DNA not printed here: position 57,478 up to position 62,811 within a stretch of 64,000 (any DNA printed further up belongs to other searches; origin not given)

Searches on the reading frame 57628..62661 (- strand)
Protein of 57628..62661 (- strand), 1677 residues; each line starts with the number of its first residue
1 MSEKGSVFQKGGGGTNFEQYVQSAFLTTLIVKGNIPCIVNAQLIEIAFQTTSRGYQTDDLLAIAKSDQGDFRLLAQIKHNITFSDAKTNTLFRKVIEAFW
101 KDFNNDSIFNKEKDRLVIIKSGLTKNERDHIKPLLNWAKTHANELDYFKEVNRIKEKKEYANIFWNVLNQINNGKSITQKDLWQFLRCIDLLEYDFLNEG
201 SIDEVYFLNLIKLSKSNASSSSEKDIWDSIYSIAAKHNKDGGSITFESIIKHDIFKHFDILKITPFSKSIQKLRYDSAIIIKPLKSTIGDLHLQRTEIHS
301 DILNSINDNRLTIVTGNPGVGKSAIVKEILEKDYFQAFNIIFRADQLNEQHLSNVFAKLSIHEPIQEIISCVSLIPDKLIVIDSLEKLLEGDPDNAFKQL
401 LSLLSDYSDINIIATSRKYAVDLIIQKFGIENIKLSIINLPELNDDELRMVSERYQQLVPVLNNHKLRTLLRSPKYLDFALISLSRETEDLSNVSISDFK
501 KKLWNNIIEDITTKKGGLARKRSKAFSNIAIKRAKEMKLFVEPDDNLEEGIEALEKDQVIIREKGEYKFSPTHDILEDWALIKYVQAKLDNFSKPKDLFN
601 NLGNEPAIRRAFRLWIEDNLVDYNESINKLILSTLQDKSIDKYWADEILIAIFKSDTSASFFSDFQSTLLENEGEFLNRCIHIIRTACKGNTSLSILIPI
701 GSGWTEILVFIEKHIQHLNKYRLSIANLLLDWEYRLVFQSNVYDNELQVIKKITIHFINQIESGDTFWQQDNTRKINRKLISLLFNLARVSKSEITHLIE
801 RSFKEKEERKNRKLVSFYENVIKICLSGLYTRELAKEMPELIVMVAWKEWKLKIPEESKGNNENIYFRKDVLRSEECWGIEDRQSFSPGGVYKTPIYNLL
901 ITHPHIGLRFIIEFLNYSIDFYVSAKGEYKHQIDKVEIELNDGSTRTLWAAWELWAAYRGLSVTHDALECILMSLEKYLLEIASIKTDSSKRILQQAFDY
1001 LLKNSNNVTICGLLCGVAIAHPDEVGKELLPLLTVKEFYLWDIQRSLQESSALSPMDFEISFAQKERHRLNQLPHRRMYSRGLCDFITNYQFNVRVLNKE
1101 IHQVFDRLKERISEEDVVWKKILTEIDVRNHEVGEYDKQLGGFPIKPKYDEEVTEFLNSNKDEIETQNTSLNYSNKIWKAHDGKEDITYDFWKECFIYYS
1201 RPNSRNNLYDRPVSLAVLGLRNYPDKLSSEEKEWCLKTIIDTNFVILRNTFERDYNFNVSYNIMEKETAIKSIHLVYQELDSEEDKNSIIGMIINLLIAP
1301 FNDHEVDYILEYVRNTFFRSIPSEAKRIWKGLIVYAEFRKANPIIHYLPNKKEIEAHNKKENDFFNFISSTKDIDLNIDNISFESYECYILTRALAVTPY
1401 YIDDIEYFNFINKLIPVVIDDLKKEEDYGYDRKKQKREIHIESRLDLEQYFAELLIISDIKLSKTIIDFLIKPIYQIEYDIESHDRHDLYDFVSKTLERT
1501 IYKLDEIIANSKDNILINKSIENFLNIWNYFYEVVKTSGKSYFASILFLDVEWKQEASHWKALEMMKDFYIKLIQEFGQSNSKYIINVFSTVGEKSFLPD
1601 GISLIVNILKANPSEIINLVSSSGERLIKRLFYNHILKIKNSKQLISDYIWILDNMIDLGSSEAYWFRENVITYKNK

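Call 73: search_protein_families(library=pfam, proteins=[window:57628-62661:-], max_evalue=0.0001)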
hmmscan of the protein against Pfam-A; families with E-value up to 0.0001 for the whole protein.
window:57628-62661:- (1677 aa): 1 family
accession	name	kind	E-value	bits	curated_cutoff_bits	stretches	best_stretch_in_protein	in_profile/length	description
PF20720.3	nSTAND3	-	1.1e-05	25.6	27.2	0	296-348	4-55/155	Novel STAND NTPase 3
